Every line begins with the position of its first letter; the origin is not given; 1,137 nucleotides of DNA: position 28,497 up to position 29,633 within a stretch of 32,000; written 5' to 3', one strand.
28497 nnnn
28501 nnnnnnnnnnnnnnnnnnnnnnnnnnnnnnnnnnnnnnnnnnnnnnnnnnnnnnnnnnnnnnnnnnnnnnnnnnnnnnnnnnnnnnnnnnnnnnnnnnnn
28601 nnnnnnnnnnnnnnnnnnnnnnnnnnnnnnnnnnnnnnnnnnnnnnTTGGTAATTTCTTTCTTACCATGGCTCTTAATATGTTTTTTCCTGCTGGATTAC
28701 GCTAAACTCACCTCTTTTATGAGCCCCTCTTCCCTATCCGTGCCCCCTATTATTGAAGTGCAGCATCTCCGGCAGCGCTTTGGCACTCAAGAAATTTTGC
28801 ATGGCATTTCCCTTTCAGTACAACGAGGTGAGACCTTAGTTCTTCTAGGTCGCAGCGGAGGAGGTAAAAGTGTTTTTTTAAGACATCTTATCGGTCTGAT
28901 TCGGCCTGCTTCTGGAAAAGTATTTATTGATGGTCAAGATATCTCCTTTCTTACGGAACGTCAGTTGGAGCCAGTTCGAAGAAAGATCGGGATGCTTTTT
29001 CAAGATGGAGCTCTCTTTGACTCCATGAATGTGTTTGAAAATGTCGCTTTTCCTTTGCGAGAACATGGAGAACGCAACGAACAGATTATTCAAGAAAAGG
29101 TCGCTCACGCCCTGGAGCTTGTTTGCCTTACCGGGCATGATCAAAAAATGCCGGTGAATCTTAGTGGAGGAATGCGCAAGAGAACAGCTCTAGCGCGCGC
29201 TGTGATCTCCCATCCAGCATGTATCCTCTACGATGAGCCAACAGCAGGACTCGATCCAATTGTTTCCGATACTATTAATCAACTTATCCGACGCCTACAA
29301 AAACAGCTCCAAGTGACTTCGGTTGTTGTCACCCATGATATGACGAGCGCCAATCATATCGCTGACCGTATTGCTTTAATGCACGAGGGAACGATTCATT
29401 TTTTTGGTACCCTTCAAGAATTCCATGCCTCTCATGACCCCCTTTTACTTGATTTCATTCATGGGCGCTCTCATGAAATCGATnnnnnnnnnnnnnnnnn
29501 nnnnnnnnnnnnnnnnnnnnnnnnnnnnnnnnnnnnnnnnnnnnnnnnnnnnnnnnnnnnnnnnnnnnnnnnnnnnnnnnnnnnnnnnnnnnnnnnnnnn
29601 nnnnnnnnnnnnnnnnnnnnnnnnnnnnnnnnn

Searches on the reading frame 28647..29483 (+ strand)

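Call 8: search_protein_families(library=pfam, proteins=[window:28647-29483:+])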
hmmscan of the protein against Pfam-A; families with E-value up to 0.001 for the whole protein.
window:28647-29483:+ (279 aa): 2 families
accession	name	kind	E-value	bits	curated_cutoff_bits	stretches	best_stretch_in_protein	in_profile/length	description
PF00005.33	ABC_tran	-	5.7e-32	111.6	25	1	51-200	1-137/137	ABC transporter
PF02463.25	SMC_N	-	0.00025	21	40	1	139-246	104-215/220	RecF/RecN/SMC N terminal domain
